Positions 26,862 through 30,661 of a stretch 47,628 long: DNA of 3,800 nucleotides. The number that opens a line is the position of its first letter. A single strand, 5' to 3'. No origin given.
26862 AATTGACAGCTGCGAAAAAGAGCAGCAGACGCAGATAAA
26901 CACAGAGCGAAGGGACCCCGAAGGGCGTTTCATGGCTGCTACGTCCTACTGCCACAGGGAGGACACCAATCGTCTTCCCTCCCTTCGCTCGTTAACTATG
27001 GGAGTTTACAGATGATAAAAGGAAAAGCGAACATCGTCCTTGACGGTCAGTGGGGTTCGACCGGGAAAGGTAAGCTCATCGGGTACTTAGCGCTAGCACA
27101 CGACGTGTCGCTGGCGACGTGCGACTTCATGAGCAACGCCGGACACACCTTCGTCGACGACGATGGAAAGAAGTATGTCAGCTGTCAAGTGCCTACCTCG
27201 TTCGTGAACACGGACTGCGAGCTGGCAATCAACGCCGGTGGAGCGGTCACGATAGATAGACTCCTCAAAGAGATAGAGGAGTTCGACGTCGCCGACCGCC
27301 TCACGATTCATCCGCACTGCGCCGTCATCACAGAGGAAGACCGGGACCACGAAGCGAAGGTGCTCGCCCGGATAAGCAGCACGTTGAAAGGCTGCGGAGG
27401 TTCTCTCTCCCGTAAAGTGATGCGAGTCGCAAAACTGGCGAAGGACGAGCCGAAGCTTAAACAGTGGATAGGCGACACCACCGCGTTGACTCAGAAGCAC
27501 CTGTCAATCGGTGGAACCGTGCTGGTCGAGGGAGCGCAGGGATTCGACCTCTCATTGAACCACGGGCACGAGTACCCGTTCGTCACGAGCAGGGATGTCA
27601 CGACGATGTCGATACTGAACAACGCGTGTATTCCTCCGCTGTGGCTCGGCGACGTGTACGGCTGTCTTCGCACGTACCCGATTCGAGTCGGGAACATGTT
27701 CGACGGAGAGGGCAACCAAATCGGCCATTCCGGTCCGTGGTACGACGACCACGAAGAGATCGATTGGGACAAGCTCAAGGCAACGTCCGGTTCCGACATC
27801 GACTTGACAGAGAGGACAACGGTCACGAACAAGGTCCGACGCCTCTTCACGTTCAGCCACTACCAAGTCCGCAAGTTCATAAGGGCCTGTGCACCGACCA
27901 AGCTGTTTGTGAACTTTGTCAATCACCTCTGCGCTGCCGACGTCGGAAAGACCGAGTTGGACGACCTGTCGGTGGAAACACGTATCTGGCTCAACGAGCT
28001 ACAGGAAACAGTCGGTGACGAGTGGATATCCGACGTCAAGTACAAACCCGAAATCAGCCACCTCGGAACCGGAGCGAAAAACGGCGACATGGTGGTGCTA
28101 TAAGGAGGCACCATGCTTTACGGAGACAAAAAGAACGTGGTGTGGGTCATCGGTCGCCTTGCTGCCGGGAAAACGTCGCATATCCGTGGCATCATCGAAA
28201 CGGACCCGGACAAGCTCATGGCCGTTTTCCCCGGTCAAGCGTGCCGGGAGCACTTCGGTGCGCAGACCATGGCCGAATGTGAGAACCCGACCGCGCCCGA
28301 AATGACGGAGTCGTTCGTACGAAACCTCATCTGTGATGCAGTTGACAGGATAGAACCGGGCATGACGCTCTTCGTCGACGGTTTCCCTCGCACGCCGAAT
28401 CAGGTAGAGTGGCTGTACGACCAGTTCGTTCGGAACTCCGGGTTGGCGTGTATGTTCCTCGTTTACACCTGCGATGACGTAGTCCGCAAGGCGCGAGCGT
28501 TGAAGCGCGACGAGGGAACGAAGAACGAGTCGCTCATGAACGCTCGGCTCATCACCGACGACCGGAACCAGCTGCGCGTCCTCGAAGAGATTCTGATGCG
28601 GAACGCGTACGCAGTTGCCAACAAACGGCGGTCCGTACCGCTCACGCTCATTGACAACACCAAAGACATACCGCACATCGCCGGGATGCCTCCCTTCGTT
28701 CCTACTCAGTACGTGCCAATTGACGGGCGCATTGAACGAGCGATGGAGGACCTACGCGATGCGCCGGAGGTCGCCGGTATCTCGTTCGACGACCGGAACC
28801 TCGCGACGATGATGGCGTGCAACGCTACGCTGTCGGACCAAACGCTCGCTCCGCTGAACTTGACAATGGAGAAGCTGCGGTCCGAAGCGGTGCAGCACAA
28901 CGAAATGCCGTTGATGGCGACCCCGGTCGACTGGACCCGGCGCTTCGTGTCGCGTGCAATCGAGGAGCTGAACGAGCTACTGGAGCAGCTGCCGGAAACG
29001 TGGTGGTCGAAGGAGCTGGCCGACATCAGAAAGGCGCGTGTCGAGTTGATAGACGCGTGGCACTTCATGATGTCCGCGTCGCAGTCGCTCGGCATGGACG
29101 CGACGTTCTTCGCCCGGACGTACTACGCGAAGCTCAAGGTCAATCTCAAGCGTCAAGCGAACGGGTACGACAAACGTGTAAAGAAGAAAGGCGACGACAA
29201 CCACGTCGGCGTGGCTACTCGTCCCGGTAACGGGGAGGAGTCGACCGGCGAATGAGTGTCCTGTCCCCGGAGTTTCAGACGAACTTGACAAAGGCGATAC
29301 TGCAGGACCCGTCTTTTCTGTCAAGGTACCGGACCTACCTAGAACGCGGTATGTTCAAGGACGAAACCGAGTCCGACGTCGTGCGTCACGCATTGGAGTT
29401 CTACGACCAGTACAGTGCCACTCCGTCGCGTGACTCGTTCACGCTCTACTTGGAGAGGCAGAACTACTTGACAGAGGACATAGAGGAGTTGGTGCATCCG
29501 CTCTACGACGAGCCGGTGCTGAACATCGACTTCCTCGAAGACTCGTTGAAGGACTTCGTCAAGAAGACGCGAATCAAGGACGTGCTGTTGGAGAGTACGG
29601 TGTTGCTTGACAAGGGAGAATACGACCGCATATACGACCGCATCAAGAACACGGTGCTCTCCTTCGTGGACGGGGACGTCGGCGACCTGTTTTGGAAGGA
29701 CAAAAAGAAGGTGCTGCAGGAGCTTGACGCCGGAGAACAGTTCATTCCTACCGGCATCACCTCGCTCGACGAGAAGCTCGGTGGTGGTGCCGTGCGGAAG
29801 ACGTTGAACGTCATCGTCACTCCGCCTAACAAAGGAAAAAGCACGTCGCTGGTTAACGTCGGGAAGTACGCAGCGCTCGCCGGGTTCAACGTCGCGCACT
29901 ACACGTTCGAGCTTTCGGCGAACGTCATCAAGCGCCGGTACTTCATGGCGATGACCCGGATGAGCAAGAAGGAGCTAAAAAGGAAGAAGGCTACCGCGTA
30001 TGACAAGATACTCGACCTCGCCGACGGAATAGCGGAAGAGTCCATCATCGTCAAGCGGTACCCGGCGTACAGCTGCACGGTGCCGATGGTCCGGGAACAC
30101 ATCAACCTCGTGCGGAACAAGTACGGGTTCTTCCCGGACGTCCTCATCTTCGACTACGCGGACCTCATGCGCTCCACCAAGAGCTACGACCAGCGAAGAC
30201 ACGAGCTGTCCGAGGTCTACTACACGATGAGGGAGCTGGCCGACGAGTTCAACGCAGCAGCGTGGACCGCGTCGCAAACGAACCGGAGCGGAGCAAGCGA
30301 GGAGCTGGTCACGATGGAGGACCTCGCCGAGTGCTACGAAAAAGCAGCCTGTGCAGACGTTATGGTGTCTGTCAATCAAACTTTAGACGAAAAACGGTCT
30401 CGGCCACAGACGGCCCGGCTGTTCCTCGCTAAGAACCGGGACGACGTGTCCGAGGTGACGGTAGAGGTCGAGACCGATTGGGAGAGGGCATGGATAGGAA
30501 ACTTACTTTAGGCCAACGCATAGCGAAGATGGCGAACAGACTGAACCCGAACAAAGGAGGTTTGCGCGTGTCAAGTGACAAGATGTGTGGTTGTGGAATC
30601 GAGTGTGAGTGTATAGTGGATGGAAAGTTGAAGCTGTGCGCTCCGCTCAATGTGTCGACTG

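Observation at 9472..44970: Thirteen-mer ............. occurs eight times, both as a gene-start cassette and inside genes in different frames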

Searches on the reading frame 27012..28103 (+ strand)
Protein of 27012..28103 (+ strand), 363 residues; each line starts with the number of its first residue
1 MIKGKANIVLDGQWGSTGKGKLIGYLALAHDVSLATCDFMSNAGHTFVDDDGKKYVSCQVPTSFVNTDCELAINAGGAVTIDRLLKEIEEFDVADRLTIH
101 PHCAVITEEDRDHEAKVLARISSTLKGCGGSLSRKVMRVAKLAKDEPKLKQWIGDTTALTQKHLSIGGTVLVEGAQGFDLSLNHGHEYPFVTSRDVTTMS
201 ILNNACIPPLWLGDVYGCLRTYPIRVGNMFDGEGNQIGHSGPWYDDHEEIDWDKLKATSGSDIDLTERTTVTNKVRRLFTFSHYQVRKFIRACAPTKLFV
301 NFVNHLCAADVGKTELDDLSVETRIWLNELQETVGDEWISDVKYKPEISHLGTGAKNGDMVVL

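Call 10: search_protein_families(library=pfam, proteins=[window:27012-28103:+], max_evalue=0.001)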
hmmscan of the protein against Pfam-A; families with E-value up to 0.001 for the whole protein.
window:27012-28103:+ (363 aa): 1 family
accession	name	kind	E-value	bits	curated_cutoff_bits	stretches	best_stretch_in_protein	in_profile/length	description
PF00709.27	Adenylsucc_synt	-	5.8e-31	108.1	27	2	8-140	1-142/416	Adenylosuccinate synthetase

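Call 13: search_dna_similar(query=window:27012-28103:+, collection=phages, mode=protein, max_rows=20)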
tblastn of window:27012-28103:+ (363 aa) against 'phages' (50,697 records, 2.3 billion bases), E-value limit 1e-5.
Records with a match: 210; places in all: 210; records where one place covers at least 80% of the query: 152.
Best place of each record, by identity: <60% 210.
By first word of the organism name: Arthrobacter 105; Vibrio 38; Microbacterium 18; Acinetobacter 12; Gordonia 6; Streptomyces 5; Klebsiella 2; Ochrobactrum 2; Burkholderia 2; Alteromonas 2; and 14 more.
By host as written in the record: Arthrobacter sp. ATCC 21022 95; - 27; Microbacterium foliorum NRRL B-24224 11; Vibrio cholerae 2095 9; Vibrio cholerae 7; Arthrobacter sp. (ATCC 21022) 7; Gordonia terrae 3612 6; Microbacterium foliorum NRRL B-24224 SEA 5; and 28 more.
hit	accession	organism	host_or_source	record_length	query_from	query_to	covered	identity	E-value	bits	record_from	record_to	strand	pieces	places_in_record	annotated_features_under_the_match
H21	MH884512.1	Bacillus phage vB_BpsS-140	Bacillus pseudalcaliphilus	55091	2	363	100%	39.3%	3e-74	255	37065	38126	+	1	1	purA: adenylosuccinate synthetase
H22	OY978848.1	Klebsiella phage vB_Kpn_K21lambda1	-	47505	5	358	98%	33.7%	4e-50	186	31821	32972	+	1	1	2-aminooxy adenylosuccinate synthetase | unknown function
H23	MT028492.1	Ochrobactrum phage vB_OspP_OH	Ochrobactrum sp. POC9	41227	4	307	84%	36.4%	2e-42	163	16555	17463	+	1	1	adenylosuccinate synthetase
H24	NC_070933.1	Ochrobactrum phage vB_OspP_OH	Ochrobactrum sp. POC9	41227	4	307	84%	36.4%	2e-42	163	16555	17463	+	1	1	2-aminooxy adenylosuccinate synthetase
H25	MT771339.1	Gordonia phage Archimedes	Gordonia terrae 3612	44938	7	354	96%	31.5%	3e-29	124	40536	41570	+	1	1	50: PurA-like adenylosuccinate synthetase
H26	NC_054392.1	Gordonia phage Archimedes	Gordonia terrae 3612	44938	7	354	96%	31.5%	3e-29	124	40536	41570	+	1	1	50: 2-aminooxy adenylosuccinate synthetase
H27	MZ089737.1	Pseudomonas phage PSA28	wastewater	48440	5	315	86%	35.0%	9e-51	187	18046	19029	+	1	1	adenylosuccinate synthetase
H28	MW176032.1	Acinetobacter phage Barton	Acinetobacter calcoaceticus ATCC23055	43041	5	305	83%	36.1%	1e-52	192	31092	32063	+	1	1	36: hypothetical protein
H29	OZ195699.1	Vibrio phage K300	Seawater and oysters mix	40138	7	311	84%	35.1%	1e-42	164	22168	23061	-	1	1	2-aminooxy adenylosuccinate synthetase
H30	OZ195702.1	Vibrio phage K292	Seawater and oysters mix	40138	7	311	84%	35.1%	1e-42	164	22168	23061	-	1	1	2-aminooxy adenylosuccinate synthetase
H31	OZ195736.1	Vibrio phage K227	Seawater and oysters mix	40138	7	311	84%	35.1%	1e-42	164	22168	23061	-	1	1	2-aminooxy adenylosuccinate synthetase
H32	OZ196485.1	Vibrio phage K228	Seawater and oysters mix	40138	7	311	84%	35.1%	1e-42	164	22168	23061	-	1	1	2-aminooxy adenylosuccinate synthetase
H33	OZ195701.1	Vibrio phage K294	Seawater and oysters mix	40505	7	311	84%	35.1%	1e-42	164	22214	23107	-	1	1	2-aminooxy adenylosuccinate synthetase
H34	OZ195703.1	Vibrio phage K298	Seawater and oysters mix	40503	7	311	84%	35.1%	1e-42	164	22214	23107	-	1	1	2-aminooxy adenylosuccinate synthetase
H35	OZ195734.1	Vibrio phage K247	Seawater and oysters mix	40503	7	311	84%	35.1%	1e-42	164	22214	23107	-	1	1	2-aminooxy adenylosuccinate synthetase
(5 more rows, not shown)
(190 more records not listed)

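Call 28: get_annotated_region(hit=H21, flank=20000)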
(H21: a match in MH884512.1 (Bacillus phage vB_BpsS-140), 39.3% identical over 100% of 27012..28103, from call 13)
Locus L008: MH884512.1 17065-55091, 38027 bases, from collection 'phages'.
description: Bacillus phage vB_BpsS-140, complete genome.
organism: Bacillus phage vB_BpsS-140 (NCBI taxid 2419621)
taxonomy: Viruses; Duplodnaviria; Heunggongvirae; Uroviricota; Caudoviricetes
host: Bacillus pseudalcaliphilus; source: Lake Elmenteita sediment; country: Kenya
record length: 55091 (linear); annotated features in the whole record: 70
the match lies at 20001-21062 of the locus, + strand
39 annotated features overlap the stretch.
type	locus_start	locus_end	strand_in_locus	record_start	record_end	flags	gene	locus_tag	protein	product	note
CDS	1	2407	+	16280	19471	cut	-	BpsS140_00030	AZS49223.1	hypothetical protein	-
CDS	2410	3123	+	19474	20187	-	-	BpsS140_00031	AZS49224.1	hypothetical protein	putative phage tail component, N-terminal domain; putative homolog of hypothetical protein SPP1p039 [Bacillus phage ...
CDS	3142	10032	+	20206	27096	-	-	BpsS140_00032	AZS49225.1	chromosome segregation protein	putative homolog of Phage minor structural protein [Bacillus clausii] and WP_011245779 hypothetical protein [Bacillus ...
CDS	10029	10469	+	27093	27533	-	-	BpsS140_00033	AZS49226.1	hypothetical protein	putative homolog of hypothetical protein BCBBV1cgp54 [Bacillus phage BCJA1c]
CDS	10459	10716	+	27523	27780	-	-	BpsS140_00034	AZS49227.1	hypothetical protein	putative homolog of hypothetical protein BCBBV1cgp55 [Bacillus phage BCJA1c]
CDS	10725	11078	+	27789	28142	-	-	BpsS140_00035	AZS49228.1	hemolysin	XhlA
CDS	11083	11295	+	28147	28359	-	-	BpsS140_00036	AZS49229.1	holin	putative homolog of holin protein of PBSX prophage [Bacillus clausii]and hypothetical protein BASILISK_55 [Bacillus ...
CDS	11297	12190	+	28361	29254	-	cwlK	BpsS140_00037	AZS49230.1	peptidoglycan L-alanyl-D-glutamate endopeptidase precursor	putative homolog of gp19.3 [Bacillus phage SPO1]; Peptidoglycan L-alanyl-D-glutamate endopeptidase CwlK precursor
regulatory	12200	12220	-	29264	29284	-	-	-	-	terminator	putative transcriptional terminator, -15.70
CDS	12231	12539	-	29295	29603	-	-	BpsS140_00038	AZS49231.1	TM2 domain-containing protein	hypothetical protein VPBG_00126 [Vibrio phage helene 12B3]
CDS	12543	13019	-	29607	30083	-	-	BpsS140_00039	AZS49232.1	hypothetical protein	putative homolog of putative homolog of putative uncharacterized protein [Clostridium sp. CAG:149]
CDS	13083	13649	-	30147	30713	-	-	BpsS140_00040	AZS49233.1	hypothetical protein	-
CDS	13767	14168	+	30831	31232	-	-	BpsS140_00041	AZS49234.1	hypothetical protein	putative homolog of hypothetical protein JCM19045_4282 [Bacillus sp. JCM 19045]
CDS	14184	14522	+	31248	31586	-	-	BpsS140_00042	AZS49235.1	hypothetical protein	-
CDS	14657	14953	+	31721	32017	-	-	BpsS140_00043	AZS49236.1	hypothetical protein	-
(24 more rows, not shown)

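Call 29: get_annotated_region(hit=H25, flank=20000)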
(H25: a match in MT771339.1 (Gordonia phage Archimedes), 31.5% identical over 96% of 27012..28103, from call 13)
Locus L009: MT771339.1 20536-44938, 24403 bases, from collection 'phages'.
description: Gordonia phage Archimedes, complete genome.
organism: Gordonia phage Archimedes (NCBI taxid 2759389)
taxonomy: Viruses; Duplodnaviria; Heunggongvirae; Uroviricota; Caudoviricetes; Archimedesvirus; Archimedesvirus archimedes
host: Gordonia terrae 3612; source: soil; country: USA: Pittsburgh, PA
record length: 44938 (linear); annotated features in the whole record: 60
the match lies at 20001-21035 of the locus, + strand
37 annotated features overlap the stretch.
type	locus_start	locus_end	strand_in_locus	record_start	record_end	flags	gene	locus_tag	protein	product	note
CDS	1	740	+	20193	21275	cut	24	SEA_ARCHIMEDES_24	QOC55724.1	minor tail protein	-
CDS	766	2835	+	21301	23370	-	25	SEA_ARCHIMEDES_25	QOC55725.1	minor tail protein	-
CDS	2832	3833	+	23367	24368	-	26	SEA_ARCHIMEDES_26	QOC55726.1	hypothetical protein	-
CDS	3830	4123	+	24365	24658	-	27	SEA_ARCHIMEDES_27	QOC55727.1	hypothetical protein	-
CDS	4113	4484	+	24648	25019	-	28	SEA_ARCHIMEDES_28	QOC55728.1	hypothetical protein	-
CDS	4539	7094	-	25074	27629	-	29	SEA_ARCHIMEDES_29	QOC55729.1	DNA primase/polymerase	-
CDS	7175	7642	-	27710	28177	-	30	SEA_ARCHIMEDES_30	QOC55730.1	hypothetical protein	-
CDS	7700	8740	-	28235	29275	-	31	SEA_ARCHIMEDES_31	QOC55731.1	RecA-like DNA recombinase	-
CDS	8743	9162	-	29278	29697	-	32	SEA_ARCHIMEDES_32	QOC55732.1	hypothetical protein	-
CDS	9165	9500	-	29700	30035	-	33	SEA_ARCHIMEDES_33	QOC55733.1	membrane protein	-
CDS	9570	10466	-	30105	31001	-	34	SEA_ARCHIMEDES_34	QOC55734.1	Cas4 family exonuclease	-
CDS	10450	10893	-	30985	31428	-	35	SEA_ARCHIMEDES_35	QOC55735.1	RuvC-like resolvase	-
CDS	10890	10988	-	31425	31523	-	36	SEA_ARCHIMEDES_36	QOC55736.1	hypothetical protein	-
CDS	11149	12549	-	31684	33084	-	37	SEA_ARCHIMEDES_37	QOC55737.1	hypothetical protein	-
CDS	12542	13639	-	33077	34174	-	38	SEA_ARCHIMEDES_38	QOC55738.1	PurB-like adenylosuccinate lyase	-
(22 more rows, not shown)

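Call 30: get_annotated_region(hit=H28, flank=20000)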
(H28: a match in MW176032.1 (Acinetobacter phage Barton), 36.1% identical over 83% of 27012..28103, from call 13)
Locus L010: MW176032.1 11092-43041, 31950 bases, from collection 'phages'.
description: Acinetobacter phage Barton, complete genome.
organism: Acinetobacter phage Barton (NCBI taxid 2853095)
taxonomy: Viruses; Duplodnaviria; Heunggongvirae; Uroviricota; Caudoviricetes
host: Acinetobacter calcoaceticus ATCC23055; source: sewage influent, Birmingham, AL; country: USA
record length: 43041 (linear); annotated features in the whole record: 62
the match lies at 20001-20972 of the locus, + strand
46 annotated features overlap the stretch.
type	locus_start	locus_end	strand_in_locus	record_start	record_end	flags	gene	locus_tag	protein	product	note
CDS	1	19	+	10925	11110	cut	17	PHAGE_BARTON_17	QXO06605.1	hypothetical protein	-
CDS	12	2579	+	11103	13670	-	18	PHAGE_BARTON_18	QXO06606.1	tape measure protein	-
CDS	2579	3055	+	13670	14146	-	19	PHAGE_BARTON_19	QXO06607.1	hypothetical protein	-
CDS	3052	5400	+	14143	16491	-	20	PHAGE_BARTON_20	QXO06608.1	hypothetical protein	-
CDS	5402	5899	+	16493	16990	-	21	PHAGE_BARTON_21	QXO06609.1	hypothetical protein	-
CDS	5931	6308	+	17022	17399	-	22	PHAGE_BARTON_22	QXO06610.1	hypothetical protein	-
CDS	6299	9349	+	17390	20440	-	23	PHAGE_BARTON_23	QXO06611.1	tail protein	-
CDS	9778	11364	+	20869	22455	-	24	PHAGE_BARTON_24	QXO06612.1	hypothetical protein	-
CDS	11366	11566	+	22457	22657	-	25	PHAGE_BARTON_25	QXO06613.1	hypothetical protein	-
CDS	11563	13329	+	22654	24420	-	26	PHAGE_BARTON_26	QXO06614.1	helicase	-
tRNA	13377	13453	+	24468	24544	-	27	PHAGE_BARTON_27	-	tRNA-Arg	-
CDS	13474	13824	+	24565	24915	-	28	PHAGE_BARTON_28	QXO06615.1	hypothetical protein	-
CDS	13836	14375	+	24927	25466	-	29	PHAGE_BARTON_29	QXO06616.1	hypothetical protein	-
CDS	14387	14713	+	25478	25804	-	30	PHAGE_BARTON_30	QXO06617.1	hypothetical protein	-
CDS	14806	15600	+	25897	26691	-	31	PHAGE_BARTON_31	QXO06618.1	hypothetical protein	-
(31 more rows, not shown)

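Call 31: get_annotated_region(hit=H29, flank=20000)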
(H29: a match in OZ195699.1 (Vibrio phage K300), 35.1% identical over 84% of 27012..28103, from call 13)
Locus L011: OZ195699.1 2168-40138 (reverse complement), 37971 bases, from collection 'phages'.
description: Vibrio phage K300 genome assembly, chromosome: VPK300_1.
organism: Vibrio phage K300 (NCBI taxid 3105583)
taxonomy: Viruses
host: -; source: Seawater and oysters mix; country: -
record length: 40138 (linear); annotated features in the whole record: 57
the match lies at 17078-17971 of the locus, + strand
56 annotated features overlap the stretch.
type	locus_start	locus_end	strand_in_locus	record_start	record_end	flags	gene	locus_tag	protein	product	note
CDS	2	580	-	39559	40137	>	-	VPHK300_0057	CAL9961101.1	terminase small subunit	-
CDS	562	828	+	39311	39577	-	-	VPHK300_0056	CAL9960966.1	hypothetical protein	-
CDS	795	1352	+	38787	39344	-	-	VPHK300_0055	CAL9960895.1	hypothetical protein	-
CDS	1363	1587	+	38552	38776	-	-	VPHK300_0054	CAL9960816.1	hypothetical protein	-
CDS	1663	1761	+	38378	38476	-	-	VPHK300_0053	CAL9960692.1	hypothetical protein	-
CDS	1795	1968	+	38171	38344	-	-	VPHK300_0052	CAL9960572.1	hypothetical protein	-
CDS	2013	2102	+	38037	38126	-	-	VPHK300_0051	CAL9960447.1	hypothetical protein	-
CDS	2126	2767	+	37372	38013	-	-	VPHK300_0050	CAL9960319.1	hypothetical protein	-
CDS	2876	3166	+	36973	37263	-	-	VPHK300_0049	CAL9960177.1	hypothetical protein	-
CDS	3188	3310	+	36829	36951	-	-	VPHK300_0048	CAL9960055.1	hypothetical protein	-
CDS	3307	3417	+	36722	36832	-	-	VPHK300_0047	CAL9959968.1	hypothetical protein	-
CDS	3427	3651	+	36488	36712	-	-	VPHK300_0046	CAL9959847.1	hypothetical protein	-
CDS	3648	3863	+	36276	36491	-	-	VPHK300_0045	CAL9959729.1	hypothetical protein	-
CDS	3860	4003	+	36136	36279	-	-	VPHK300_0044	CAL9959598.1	hypothetical protein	-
CDS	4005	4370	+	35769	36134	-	-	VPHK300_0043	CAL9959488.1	hypothetical protein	-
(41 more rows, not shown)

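Call 32: get_annotated_region(hit=H27, flank=20000)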
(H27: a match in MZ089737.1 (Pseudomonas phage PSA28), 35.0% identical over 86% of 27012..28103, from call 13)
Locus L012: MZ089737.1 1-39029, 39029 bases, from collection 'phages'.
description: Pseudomonas phage PSA28, partial genome.
organism: Pseudomonas phage PSA28 (NCBI taxid 2833440)
taxonomy: Viruses; Duplodnaviria; Heunggongvirae; Uroviricota; Caudoviricetes
host: -; source: wastewater; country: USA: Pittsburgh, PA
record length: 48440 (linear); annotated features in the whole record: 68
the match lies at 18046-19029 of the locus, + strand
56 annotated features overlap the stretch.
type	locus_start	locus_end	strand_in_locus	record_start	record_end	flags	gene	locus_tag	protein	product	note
CDS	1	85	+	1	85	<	-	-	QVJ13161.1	hypothetical protein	-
CDS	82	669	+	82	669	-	-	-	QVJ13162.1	hypothetical protein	Phage protein (ACLAME 790)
CDS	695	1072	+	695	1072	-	-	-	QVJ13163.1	hypothetical protein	-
CDS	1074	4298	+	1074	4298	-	-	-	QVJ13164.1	host specificity protein J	tail tip, host specificity protein J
CDS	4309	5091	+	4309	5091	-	-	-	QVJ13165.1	tail fiber protein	-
CDS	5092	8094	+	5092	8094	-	-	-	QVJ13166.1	tail formation protein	tail formation protein GpI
CDS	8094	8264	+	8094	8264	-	-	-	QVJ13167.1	hypothetical protein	-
CDS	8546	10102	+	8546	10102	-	-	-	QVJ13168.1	hypothetical protein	-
CDS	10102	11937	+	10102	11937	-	-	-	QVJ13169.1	DNA helicase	-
CDS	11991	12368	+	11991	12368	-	-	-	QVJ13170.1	hypothetical protein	-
CDS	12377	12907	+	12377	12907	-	-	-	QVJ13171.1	hypothetical protein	-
CDS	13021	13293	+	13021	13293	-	-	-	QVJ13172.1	hypothetical protein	-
CDS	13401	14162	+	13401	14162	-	-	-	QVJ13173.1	hypothetical protein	-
CDS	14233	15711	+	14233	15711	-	-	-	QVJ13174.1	hypothetical protein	-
CDS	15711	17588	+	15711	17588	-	-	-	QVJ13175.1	DNA polymerase I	Phage DNA polymerase I (ACLAME 26)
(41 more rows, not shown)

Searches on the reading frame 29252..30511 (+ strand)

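Call 9: search_protein_families(library=pfam, proteins=[window:29252-30511:+], max_evalue=0.001)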
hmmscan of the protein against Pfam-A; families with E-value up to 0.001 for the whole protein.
window:29252-30511:+ (419 aa): 2 families
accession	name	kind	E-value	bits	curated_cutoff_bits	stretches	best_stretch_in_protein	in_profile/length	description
PF03796.21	DnaB_C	-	2.3e-20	73.5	27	1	165-398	2-237/255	DnaB-like helicase C terminal domain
PF07130.17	YebG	-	0.00036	20.8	27.5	0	243-261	21-39/74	YebG protein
